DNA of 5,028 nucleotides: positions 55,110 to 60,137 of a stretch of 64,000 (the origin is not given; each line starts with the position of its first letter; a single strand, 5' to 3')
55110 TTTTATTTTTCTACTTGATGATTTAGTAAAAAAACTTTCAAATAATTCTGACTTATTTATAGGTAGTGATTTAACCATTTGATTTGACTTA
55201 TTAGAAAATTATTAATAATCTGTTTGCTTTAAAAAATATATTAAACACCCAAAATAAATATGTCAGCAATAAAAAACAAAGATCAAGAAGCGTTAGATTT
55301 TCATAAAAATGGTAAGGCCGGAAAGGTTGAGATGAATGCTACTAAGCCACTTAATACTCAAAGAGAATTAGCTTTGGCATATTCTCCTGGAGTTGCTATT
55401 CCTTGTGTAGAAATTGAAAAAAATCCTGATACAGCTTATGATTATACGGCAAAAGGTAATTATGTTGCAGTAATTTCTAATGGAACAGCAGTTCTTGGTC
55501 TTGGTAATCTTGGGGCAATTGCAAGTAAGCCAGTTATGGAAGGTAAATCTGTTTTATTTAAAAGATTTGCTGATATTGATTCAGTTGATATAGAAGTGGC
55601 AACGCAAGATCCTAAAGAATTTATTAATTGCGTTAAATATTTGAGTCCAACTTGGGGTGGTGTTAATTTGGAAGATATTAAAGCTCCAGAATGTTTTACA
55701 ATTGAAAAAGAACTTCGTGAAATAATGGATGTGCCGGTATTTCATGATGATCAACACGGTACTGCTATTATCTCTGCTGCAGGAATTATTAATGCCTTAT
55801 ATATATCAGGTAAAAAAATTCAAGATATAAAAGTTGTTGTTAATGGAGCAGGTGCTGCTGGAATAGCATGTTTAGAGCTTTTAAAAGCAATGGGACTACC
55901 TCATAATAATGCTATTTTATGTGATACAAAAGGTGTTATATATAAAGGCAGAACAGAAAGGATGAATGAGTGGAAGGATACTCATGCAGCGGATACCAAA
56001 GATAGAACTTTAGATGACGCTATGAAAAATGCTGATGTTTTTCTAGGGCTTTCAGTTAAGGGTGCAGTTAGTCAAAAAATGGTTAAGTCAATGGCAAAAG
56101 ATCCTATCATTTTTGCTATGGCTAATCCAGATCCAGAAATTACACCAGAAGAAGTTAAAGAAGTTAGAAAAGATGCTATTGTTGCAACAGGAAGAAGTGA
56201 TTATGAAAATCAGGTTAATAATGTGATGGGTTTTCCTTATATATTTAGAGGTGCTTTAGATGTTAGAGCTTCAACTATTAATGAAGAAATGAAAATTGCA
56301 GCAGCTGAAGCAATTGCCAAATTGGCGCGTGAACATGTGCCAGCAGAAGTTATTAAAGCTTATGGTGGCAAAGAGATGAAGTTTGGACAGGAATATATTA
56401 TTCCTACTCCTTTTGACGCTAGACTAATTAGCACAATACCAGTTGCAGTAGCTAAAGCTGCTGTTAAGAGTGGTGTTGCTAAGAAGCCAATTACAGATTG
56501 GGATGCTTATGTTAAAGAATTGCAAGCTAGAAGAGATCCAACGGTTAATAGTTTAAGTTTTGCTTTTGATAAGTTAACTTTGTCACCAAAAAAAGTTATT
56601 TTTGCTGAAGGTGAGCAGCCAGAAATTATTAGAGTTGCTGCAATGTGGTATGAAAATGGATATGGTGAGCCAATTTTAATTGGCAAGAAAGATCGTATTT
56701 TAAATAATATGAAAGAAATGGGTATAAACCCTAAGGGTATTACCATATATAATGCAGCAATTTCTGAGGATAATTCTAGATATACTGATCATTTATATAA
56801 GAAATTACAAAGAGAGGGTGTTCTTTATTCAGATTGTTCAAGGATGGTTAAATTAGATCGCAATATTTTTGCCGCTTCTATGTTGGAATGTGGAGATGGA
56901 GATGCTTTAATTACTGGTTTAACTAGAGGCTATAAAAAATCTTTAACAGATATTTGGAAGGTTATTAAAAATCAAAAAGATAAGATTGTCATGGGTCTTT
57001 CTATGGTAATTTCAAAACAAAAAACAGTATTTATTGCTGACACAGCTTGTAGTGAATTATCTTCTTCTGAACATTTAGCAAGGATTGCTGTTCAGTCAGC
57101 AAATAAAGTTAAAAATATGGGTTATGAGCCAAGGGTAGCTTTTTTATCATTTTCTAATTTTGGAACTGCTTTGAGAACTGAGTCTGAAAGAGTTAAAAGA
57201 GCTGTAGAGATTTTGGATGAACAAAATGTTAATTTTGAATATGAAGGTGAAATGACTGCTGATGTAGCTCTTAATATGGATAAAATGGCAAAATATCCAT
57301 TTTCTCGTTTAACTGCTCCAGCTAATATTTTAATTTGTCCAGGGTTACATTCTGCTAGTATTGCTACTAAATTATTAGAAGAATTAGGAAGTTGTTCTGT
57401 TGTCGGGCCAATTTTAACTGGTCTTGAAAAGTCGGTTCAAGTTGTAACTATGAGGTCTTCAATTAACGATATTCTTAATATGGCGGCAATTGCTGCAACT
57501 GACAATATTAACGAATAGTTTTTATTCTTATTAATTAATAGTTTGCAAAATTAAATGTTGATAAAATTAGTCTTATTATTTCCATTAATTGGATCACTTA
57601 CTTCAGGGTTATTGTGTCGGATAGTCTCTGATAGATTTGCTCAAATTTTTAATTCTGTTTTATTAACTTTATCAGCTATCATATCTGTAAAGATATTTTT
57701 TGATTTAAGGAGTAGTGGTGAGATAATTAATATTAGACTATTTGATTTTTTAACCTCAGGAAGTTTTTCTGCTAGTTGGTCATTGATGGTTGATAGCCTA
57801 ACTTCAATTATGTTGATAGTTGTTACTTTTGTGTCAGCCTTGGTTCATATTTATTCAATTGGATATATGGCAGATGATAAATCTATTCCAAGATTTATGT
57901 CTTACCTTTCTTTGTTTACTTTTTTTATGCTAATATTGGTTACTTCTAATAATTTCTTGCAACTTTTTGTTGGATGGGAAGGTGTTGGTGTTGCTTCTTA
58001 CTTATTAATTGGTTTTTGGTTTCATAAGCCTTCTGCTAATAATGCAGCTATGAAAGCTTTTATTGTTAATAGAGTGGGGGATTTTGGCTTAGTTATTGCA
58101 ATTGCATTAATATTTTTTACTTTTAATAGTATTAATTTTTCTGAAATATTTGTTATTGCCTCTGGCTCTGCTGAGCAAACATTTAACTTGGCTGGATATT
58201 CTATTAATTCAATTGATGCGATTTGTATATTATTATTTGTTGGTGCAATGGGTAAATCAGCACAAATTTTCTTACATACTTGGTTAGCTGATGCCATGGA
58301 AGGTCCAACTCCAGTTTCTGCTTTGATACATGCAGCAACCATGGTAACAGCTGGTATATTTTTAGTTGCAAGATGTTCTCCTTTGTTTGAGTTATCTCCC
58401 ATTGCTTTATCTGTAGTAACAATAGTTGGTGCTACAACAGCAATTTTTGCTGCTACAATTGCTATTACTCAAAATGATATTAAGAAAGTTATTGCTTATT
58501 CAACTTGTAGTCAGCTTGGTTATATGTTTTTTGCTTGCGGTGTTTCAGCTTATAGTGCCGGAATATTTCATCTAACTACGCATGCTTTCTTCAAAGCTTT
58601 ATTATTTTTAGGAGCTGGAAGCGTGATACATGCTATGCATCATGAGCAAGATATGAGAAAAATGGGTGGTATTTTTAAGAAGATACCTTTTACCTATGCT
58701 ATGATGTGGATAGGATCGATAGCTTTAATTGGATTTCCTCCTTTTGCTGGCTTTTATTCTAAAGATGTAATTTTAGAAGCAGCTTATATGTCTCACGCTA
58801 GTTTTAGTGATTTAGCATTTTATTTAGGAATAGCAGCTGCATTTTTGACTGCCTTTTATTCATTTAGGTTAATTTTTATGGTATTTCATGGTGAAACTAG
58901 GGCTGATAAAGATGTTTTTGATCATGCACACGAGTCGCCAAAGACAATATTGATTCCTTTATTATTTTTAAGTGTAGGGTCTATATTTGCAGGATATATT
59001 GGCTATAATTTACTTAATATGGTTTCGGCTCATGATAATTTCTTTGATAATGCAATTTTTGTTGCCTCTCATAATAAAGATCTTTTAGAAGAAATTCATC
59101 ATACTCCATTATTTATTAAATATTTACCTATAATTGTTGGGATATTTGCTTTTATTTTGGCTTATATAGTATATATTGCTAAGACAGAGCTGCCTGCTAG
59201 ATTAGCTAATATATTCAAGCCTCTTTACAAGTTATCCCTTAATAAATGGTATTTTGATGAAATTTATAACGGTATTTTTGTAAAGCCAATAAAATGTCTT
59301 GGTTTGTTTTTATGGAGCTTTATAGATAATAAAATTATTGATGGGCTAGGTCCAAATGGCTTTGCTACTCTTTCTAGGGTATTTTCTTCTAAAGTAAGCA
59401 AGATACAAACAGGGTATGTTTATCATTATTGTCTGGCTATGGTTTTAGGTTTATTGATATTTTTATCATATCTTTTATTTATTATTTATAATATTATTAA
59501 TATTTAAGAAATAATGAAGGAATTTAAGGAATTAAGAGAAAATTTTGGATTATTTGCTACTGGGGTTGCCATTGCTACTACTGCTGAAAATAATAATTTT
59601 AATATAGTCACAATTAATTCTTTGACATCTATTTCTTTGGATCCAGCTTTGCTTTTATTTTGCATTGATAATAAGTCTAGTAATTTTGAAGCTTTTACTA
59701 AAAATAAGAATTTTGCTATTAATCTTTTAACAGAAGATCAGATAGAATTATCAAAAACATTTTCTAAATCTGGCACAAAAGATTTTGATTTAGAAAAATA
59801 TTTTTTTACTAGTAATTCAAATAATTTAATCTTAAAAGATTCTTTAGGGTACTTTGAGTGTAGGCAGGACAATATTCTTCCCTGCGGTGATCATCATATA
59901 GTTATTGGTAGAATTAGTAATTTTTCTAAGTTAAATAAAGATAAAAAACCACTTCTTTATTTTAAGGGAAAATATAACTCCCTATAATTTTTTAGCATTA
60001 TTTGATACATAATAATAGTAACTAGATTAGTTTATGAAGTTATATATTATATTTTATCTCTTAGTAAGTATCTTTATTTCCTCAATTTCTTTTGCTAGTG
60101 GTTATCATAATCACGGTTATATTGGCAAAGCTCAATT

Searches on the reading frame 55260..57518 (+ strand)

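Call 50: search_protein_families(library=pfam, proteins=[window:55260-57518:+], max_evalue=0.00001)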
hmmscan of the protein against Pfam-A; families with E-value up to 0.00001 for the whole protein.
window:55260-57518:+ (752 aa): 3 families
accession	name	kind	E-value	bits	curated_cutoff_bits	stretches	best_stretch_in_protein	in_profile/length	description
PF01515.24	PTA_PTB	-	1.8e-74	251.5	24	1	442-746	13-319/319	Phosphate acetyl/butaryl transferase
PF00390.24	malic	-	4e-27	95.6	23.1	1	21-153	2-182/182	Malic enzyme, N-terminal domain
PF03949.21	Malic_M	-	3.8e-23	82.5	23.5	1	167-362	3-231/258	Malic enzyme, NAD binding domain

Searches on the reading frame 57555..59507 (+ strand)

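Call 50: search_protein_families(library=pfam, proteins=[window:57555-59507:+], max_evalue=0.00001)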
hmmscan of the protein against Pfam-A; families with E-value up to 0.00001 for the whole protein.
window:57555-59507:+ (650 aa): 4 families
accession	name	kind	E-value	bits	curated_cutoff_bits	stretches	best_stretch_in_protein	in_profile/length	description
PF00361.26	Proton_antipo_M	-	1.3e-84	284.3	21.5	1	131-418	1-283/294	NADH:quinone oxidoreductase/Mrp antiporter, TM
PF00662.26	Proton_antipo_N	-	2.6e-19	69.3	24.5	1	66-115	2-51/51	NADH-Ubiquinone oxidoreductase (complex I), chain 5 N-terminus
PF06455.17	NADH5_C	-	1.7e-11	44.5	28.2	1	516-637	59-178/181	NADH dehydrogenase subunit 5 C-terminus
PF01010.25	Proton_antipo_C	-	8.4e-07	29.3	26.8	0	450-585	85-238/243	NADH-dehyrogenase subunit F, TMs, (complex I) C-terminus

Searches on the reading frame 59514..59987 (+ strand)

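Call 50: search_protein_families(library=pfam, proteins=[window:59514-59987:+], max_evalue=0.00001)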
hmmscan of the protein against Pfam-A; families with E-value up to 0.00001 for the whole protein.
window:59514-59987:+ (157 aa): 1 family
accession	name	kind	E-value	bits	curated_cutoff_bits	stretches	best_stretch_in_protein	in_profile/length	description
PF01613.24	Flavin_Reduct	-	6.6e-35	120.9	27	1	12-156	2-151/153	Flavin reductase like domain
